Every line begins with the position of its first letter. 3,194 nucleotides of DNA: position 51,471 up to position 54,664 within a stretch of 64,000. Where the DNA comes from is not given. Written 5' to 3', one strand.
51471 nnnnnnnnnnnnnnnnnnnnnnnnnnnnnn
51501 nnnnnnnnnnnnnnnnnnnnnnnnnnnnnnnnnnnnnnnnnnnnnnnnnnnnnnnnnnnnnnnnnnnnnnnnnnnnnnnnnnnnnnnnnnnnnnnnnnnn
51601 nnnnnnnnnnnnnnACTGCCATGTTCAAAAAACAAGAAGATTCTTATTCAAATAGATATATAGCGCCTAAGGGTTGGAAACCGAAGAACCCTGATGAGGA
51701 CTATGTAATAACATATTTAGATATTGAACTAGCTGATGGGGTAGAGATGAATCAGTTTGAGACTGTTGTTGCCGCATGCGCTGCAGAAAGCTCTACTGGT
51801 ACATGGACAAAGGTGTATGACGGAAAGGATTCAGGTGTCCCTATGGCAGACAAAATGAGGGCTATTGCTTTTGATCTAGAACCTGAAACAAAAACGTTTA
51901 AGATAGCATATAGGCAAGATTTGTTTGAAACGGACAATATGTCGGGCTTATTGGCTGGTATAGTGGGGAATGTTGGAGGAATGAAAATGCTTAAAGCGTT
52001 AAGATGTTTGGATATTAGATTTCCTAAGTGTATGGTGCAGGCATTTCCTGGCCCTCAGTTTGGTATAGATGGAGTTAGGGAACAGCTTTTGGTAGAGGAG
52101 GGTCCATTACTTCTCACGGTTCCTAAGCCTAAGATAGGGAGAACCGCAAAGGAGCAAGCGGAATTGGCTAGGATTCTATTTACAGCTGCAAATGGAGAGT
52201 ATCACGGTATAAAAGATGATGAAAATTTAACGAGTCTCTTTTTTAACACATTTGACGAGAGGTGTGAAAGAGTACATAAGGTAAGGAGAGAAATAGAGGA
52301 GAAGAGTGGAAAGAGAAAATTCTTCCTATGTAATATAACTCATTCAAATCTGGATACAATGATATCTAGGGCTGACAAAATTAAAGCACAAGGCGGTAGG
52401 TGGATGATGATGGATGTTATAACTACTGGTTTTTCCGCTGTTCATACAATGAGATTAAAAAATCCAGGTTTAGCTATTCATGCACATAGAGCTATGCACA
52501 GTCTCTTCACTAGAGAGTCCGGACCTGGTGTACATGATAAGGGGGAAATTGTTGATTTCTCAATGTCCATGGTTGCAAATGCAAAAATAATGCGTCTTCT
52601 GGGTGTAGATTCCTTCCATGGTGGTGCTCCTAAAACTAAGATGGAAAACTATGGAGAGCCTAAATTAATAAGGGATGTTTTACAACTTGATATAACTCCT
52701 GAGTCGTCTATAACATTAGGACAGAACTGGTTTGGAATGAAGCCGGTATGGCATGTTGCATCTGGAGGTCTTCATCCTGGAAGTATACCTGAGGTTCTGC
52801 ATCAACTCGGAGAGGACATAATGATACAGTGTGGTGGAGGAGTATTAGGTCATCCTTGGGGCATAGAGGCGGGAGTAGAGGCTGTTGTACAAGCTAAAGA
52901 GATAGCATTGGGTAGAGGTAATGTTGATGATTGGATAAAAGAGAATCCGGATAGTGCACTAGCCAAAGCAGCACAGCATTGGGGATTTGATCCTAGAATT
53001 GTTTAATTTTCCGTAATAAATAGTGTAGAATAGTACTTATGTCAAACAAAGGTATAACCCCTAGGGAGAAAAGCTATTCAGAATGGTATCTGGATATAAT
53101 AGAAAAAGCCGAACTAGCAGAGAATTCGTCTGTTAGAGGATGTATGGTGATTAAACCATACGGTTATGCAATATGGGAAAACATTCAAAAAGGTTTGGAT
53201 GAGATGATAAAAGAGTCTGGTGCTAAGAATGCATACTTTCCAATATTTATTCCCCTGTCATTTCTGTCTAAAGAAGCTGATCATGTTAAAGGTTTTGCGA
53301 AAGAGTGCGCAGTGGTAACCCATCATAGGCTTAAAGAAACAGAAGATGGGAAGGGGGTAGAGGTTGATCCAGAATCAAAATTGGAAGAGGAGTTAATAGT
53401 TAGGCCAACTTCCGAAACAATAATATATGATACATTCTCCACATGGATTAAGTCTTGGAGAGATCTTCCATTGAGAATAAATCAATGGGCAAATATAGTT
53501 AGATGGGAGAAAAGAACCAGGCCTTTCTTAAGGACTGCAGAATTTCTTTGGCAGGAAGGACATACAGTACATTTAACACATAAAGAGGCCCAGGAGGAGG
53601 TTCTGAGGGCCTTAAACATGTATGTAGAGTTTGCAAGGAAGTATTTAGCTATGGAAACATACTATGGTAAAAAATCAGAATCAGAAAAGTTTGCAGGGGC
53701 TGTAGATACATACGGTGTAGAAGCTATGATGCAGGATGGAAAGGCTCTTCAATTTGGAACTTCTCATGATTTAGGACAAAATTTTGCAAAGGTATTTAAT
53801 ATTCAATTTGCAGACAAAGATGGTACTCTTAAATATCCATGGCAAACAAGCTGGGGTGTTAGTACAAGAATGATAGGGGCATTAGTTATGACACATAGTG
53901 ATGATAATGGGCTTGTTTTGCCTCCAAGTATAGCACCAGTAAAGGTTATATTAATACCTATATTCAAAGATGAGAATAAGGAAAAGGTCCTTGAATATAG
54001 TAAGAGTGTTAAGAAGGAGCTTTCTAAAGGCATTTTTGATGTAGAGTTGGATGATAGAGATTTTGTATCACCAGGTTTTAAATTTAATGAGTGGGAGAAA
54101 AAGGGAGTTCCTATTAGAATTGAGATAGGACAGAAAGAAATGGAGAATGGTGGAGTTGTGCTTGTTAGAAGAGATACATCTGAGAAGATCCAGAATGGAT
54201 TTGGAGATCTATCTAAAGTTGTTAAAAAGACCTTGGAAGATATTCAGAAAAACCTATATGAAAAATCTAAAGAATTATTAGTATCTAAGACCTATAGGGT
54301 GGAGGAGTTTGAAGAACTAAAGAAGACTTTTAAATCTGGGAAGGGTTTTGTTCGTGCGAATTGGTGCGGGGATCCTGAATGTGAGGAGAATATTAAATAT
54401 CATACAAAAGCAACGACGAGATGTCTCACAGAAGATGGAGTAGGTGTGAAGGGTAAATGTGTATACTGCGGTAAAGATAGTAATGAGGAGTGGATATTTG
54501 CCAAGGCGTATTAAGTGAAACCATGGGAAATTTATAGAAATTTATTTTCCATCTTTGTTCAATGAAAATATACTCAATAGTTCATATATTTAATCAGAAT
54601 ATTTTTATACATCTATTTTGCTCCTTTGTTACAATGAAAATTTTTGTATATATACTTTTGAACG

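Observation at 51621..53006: Bona fide RuBisCO large subunit (form III or II/III-like) without its usual pathway partners nearby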

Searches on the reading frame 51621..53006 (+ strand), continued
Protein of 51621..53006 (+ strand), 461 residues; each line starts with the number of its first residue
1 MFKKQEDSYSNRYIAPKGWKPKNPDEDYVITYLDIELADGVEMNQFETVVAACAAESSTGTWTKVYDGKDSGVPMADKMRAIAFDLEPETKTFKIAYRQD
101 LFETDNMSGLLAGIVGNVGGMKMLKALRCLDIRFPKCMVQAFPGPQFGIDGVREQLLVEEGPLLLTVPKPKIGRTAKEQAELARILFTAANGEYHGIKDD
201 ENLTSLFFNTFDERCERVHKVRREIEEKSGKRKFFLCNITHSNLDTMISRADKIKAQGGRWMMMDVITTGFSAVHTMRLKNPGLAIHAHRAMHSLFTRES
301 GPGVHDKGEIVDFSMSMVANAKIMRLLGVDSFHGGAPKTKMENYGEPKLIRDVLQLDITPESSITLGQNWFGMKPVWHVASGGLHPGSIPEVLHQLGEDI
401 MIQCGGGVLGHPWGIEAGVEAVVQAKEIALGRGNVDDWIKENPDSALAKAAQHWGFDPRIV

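Call 67: fold_search(model_id=the predicted structure, library=pdb)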
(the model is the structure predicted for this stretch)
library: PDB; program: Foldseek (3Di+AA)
matches with E <= 10: 1860; with E <= 0.001: 587
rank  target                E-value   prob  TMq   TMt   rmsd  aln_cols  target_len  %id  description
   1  3a12_A                2.8e-41  1.00  0.87  0.92   2.3       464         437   35  Crystal structure of Type III Rubisco complexed with 2-CABP (released 2010-04-07)
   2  3kdo_D                5.9e-41  1.00  0.87  0.92   2.3       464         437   35  Crystal structure of Type III Rubisco SP6 mutant complexed with 2-CABP (released 2010-10-06)
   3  3a13_A                6.6e-41  1.00  0.87  0.92   2.3       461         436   35  Crystal structure of Type III Rubisco SP4 mutant complexed with 2-CABP and activated with Ca (released 2010-04-07)
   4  3a12_B                8.1e-41  1.00  0.87  0.91   2.4       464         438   35  Crystal structure of Type III Rubisco complexed with 2-CABP (released 2010-04-07)
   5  3a13_B                1.2e-40  1.00  0.87  0.92   2.3       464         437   35  Crystal structure of Type III Rubisco SP4 mutant complexed with 2-CABP and activated with Ca (released 2010-04-07)
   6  3wqp_D                1.2e-40  1.00  0.87  0.92   2.3       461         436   35  Crystal structure of Rubisco T289D mutant from Thermococcus kodakarensis (released 2015-02-04)
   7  8dht_A                1.3e-40  1.00  0.87  0.90   2.4       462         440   36  Crystal structure of a typeIII Rubisco (released 2022-11-30)
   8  3kdo_C                1.6e-40  1.00  0.88  0.92   2.3       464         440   35  Crystal structure of Type III Rubisco SP6 mutant complexed with 2-CABP (released 2010-10-06)
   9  3a12_E                1.7e-40  1.00  0.87  0.92   2.3       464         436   34  Crystal structure of Type III Rubisco complexed with 2-CABP (released 2010-04-07)
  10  3a12_D                1.8e-40  1.00  0.87  0.92   2.3       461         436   35  Crystal structure of Type III Rubisco complexed with 2-CABP (released 2010-04-07)
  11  3wqp_B                3.3e-40  1.00  0.87  0.91   2.4       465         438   35  Crystal structure of Rubisco T289D mutant from Thermococcus kodakarensis (released 2015-02-04)
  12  2d69_B                4.0e-40  1.00  0.82  0.90   3.2       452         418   37  Crystal structure of the complex of sulfate ion and octameric ribulose-1,5-bisphosphate carboxylase/oxygenase (Rubisco (released 2006-05-10)
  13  3a13_D                6.5e-40  1.00  0.87  0.91   2.2       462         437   35  Crystal structure of Type III Rubisco SP4 mutant complexed with 2-CABP and activated with Ca (released 2010-04-07)
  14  3a13_H                6.9e-40  1.00  0.87  0.92   2.3       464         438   35  Crystal structure of Type III Rubisco SP4 mutant complexed with 2-CABP and activated with Ca (released 2010-04-07)
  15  3wqp_A                8.5e-40  1.00  0.87  0.92   2.3       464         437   34  Crystal structure of Rubisco T289D mutant from Thermococcus kodakarensis (released 2015-02-04)
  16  3a12_F                1.0e-39  1.00  0.87  0.92   2.4       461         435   35  Crystal structure of Type III Rubisco complexed with 2-CABP (released 2010-04-07)
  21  2cwx_E                1.6e-39  1.00  0.80  0.90   3.0       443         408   37  Crystal structure of octameric ribulose-1,5-bisphosphate carboxylase/oxygenase (Rubisco) from Pyrococcus horikoshii OT (released 2005-12-27)
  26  2cwx_A                3.0e-38  1.00  0.80  0.89   3.1       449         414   37  Crystal structure of octameric ribulose-1,5-bisphosphate carboxylase/oxygenase (Rubisco) from Pyrococcus horikoshii OT (released 2005-12-27)
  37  1geh_A                3.4e-37  1.00  0.85  0.91   2.4       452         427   35  CRYSTAL STRUCTURE OF ARCHAEAL RUBISCO (RIBULOSE 1,5-BISPHOSPHATE CARBOXYLASE/OXYGENASE) (released 2001-12-19)
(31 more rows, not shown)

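Call 80: find_encoding_contigs(protein=P0050, flank=6000, max_places=2)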
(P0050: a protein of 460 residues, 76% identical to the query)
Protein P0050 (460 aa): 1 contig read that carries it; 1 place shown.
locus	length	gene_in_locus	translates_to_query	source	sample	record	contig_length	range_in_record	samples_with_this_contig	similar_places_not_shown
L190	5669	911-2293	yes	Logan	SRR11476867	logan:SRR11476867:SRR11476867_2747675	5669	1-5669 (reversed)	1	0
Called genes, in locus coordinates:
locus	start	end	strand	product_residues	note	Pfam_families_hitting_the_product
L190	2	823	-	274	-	?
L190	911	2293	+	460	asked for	PF02788:RuBisCO_large_N, PF00016:RuBisCO_large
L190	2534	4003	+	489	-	PF00587:tRNA-synt_2b, PF03129:HGTP_anticodon, PF09180:ProRS-C_1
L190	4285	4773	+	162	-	-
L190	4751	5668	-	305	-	?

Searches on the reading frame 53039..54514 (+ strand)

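Call 8: search_protein_families(library=pfam, proteins=[window:53039-54514:+], max_evalue=0.001)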
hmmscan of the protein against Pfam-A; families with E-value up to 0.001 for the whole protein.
window:53039-54514:+ (491 aa): 3 families
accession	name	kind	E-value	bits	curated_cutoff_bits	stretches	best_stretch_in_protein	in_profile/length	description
PF00587.30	tRNA-synt_2b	-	1.2e-21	78.1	29.3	1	113-283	5-176/179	tRNA synthetase class II core domain (G, H, P, S and T)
PF03129.25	HGTP_anticodon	-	1.5e-19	70.3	21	1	302-397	1-93/94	Anticodon binding domain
PF09180.16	ProRS-C_1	-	2e-18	66.8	31.5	1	424-491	1-71/71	Prolyl-tRNA synthetase, C-terminal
